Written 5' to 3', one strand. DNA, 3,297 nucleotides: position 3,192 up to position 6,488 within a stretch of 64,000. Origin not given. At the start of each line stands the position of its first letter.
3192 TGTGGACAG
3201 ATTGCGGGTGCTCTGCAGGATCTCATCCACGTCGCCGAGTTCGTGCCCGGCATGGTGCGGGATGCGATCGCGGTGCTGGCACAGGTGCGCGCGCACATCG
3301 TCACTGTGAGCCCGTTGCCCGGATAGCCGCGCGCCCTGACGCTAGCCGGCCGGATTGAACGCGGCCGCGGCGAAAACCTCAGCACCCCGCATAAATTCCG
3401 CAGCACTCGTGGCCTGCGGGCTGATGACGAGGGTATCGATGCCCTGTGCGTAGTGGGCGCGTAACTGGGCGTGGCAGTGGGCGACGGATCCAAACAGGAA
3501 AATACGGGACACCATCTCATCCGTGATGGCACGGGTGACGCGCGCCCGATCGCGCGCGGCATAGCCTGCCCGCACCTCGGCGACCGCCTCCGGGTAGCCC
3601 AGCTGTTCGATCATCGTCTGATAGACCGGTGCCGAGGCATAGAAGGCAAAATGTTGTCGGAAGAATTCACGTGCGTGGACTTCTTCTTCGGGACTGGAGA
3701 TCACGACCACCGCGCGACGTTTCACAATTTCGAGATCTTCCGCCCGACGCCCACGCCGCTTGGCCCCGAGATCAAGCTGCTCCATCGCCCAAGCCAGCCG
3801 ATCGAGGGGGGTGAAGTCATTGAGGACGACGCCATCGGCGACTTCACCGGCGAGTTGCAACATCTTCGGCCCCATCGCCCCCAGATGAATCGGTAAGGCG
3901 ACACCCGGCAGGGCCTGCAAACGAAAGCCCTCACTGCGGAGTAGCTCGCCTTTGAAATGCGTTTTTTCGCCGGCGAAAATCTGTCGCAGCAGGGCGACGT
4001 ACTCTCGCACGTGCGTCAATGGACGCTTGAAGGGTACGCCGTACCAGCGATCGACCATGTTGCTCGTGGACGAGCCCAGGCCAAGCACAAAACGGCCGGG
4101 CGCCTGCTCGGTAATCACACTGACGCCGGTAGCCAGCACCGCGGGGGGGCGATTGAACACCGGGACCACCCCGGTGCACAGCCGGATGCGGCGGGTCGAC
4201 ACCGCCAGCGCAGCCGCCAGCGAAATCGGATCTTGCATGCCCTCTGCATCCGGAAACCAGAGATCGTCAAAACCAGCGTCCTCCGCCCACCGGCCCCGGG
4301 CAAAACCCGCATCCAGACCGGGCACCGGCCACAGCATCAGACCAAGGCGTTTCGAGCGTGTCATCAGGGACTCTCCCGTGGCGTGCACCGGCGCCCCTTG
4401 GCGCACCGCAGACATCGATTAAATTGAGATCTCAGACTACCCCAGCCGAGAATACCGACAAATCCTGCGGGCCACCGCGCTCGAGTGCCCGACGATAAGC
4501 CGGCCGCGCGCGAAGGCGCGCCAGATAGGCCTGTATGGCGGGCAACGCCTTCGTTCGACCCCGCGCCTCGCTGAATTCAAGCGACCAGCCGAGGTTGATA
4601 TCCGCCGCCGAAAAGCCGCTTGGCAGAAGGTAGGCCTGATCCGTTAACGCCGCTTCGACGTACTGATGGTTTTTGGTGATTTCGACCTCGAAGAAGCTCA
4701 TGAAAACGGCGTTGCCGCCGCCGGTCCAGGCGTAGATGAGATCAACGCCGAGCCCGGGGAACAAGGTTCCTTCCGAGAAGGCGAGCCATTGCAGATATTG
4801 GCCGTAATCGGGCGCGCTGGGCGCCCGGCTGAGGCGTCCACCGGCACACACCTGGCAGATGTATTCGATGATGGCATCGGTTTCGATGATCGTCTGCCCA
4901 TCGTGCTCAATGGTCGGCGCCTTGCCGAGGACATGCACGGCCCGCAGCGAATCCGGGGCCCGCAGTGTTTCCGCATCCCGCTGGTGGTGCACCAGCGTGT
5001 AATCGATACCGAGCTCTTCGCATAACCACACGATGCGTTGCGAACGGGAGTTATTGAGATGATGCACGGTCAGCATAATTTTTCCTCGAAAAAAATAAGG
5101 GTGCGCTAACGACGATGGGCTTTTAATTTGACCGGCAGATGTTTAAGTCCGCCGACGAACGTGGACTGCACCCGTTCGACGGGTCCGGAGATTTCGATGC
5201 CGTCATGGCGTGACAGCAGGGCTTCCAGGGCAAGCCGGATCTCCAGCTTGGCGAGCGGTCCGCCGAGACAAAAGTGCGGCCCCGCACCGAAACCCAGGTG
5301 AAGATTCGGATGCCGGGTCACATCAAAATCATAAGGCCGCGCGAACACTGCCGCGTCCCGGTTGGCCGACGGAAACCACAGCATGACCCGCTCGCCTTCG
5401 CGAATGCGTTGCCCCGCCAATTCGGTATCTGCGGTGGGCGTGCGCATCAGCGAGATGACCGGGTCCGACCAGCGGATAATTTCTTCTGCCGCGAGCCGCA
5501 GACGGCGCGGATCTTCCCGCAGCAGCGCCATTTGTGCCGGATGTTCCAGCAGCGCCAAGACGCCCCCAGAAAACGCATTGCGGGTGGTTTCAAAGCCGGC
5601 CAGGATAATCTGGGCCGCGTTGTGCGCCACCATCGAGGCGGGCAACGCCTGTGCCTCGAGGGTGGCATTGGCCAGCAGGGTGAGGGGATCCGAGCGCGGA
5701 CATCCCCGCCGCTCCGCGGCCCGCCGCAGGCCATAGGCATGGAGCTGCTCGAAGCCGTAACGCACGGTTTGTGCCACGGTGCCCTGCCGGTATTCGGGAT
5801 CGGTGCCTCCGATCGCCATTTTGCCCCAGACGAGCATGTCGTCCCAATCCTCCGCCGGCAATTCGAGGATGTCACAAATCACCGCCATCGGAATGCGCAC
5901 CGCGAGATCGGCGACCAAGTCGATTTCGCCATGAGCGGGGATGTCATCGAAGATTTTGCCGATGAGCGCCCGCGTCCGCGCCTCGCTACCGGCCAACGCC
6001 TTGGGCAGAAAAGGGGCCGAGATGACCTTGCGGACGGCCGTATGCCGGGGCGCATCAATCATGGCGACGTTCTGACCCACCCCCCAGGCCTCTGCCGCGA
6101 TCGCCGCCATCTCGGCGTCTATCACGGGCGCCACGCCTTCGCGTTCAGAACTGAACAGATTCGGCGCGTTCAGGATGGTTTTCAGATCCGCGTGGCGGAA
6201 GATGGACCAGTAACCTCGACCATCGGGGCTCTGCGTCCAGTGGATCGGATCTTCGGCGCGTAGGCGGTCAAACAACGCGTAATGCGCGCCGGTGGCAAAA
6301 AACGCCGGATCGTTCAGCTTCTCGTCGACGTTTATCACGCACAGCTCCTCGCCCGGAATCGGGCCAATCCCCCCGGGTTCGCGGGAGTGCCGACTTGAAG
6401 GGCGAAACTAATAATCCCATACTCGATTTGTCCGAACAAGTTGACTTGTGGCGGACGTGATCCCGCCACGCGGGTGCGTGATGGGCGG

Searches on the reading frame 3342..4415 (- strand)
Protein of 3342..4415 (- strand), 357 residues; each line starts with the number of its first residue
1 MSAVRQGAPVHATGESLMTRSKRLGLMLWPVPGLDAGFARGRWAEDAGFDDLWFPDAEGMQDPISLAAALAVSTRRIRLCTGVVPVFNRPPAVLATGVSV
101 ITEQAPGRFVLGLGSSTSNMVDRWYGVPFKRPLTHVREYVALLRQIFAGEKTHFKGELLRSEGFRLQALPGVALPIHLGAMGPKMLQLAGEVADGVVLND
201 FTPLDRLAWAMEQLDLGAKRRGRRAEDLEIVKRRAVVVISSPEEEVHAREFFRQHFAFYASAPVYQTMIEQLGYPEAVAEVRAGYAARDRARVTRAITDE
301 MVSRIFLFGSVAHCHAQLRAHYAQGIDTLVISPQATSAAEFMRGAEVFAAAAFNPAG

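Call 7: search_protein_families(library=pfam, proteins=[window:3342-4415:-])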
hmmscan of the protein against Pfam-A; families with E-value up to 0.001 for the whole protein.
window:3342-4415:- (357 aa): 1 family
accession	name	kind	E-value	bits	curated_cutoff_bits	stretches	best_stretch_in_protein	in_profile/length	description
PF00296.26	Bac_luciferase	-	8.7e-65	219.6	27.9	1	39-327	27-313/314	Luciferase-like monooxygenase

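Call 25: search_protein_families(library=ncbifam, proteins=[window:3342-4415:-], max_evalue=0.00001)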
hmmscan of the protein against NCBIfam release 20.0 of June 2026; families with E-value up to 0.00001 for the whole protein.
window:3342-4415:- (357 aa): 27 families (the best 25 are shown)
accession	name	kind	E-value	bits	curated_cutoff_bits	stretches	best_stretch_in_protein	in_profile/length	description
TIGR03841.1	F420_Rv3093c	subfamily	2.4e-60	204.4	213.65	1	42-334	17-297/298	LLM class F420-dependent oxidoreductase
TIGR04024.1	F420_NP1902A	hypoth_equivalog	6.4e-55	186.2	345.4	1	39-332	19-311/330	TIGR04024 family LLM class F420-dependent oxidoreductase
TIGR03617.1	F420_MSMEG_2256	subfamily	2.6e-44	151.4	278.15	1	43-343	3-310/318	TIGR03617 family F420-dependent LLM class oxidoreductase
TIGR03564.1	F420_MSMEG_4879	subfamily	1.3e-43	149.5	234.25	1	40-284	4-243/265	TIGR03564 family F420-dependent LLM class oxidoreductase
TIGR03559.1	F420_Rv3520c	subfamily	2.7e-43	148.2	335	1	44-331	22-324/325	LLM class F420-dependent oxidoreductase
NF002619.0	PRK02271.1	equivalog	4.5e-43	147.8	276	1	41-332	20-306/329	5,10-methylenetetrahydromethanopterin reductase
TIGR03555.1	F420_mer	equivalog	1.5e-40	139.6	348.7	1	43-331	20-304/325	5,10-methylenetetrahydromethanopterin reductase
TIGR03857.1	F420_MSMEG_2249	hypoth_equivalog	1.8e-28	99.7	218.4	1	39-331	18-321/329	TIGR03857 family LLM class F420-dependent oxidoreductase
TIGR03620.1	F420_MSMEG_4141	subfamily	1.2e-26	93.7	219.8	1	44-337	27-264/280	TIGR03620 family F420-dependent LLM class oxidoreductase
TIGR03619.1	F420_Rv2161c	subfamily_domain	1.1e-24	87.4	166.9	1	56-234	41-218/247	TIGR03619 family F420-dependent LLM class oxidoreductase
TIGR03621.1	F420_MSMEG_2516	subfamily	5.9e-24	84.7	213.15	1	39-244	18-229/295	TIGR03621 family F420-dependent LLM class oxidoreductase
TIGR03842.1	F420_CPS_4043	hypoth_equivalog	6.8e-19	68.1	295.45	1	25-341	3-317/329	TIGR03842 family LLM class F420-dependent oxidoreductase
TIGR03557.1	F420_G6P_family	subfamily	9.1e-17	61.2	210.4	1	44-198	22-187/316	TIGR03557 family F420-dependent LLM class oxidoreductase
TIGR03554.1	F420_G6P_DH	equivalog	1.2e-16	60.6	420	1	58-203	45-197/331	glucose-6-phosphate dehydrogenase (coenzyme-F420)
TIGR03560.1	F420_Rv1855c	subfamily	3.9e-16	59.5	231.4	1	44-229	22-223/227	TIGR03560 family F420-dependent LLM class oxidoreductase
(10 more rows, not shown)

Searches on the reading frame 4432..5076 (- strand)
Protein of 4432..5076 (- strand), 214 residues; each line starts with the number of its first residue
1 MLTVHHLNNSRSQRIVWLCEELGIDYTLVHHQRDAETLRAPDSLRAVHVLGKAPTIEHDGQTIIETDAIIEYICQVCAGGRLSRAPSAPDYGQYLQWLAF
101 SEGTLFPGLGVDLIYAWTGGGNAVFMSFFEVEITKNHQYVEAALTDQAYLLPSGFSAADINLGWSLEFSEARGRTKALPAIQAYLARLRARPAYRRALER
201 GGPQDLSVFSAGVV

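Call 7: search_protein_families(library=pfam, proteins=[window:4432-5076:-])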
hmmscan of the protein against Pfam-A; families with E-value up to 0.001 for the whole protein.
window:4432-5076:- (214 aa): 4 families
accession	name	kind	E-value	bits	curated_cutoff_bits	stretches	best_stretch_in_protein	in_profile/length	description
PF13409.12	GST_N_2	-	1.7e-11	45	25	1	12-74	5-68/70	Glutathione S-transferase, N-terminal domain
PF13417.12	GST_N_3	-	3.1e-11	43.9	22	1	11-75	8-69/75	Glutathione S-transferase, N-terminal domain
PF02798.26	GST_N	-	8.8e-11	42.4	20.9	1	5-73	7-74/76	Glutathione S-transferase, N-terminal domain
PF13410.11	GST_C_2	-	1.8e-05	25.1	24.9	1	140-187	18-69/69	Glutathione S-transferase, C-terminal domain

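Call 25: search_protein_families(library=ncbifam, proteins=[window:4432-5076:-], max_evalue=0.00001)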
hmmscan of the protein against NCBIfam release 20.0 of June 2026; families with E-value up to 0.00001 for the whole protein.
window:4432-5076:- (214 aa): 2 families
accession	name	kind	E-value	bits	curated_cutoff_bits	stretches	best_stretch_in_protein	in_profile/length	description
NF007831.0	PRK10542.1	equivalog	1.2e-10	41.3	198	1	20-199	19-196/201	glutathione transferase GstA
NF010579.0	PRK13972.1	equivalog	3e-07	30.2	332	1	9-199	9-204/215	GSH-dependent disulfide bond oxidoreductase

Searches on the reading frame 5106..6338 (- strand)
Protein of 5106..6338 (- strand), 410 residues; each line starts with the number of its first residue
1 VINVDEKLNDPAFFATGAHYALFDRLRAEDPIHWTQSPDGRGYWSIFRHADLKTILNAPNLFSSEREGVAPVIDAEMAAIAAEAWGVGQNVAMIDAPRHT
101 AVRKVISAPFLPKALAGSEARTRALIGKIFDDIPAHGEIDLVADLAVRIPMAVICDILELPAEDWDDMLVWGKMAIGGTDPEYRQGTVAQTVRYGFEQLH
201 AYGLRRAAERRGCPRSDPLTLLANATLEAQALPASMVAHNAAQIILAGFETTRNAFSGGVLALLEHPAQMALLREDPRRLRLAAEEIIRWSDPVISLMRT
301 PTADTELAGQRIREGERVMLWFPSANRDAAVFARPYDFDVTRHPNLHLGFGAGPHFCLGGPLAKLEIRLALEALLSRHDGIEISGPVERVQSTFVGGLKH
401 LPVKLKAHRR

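Call 7: search_protein_families(library=pfam, proteins=[window:5106-6338:-])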
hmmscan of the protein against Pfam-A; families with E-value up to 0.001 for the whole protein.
window:5106-6338:- (410 aa): 1 family
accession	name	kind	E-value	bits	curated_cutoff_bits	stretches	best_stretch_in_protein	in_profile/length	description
PF00067.27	p450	-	4.4e-22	78.9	22.8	1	227-378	252-432/462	Cytochrome P450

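Call 25: search_protein_families(library=ncbifam, proteins=[window:5106-6338:-], max_evalue=0.00001)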
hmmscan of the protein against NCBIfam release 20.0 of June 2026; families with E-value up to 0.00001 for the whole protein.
window:5106-6338:- (410 aa): 7 families
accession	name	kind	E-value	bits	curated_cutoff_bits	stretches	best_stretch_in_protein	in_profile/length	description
NF041177.1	Cyp119_Thmprot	equivalog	8.7e-48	163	680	1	20-406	2-367/368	cytochrome P450 Cyp119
NF041802.1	P450_SolI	exception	2.7e-47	161.2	850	1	14-404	27-421/424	solanimycin biosynthesis cytochrome P450 SolI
TIGR04458.1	CYP450_TxtE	equivalog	2.3e-39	135.2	500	1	18-405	12-402/403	4-nitrotryptophan synthase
TIGR04515.1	P450_rel_GT_act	subfamily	4.3e-36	125.1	343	1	21-403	35-385/386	P450-derived glycosyltransferase activator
NF045816.1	PentlenlactSyn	equivalog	2.4e-35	122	700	1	26-404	22-395/396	pentalenolactone synthase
TIGR04538.1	P450_cycloAA_1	subfamily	1e-33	116.8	500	1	19-384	11-372/395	cytochrome P450, cyclodipeptide synthase-associated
NF050147.1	aminopyruv_ApyO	equivalog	1.9e-11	43.3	525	1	205-379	200-394/444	RiPP biosynthesis cytochrome P450 ApyO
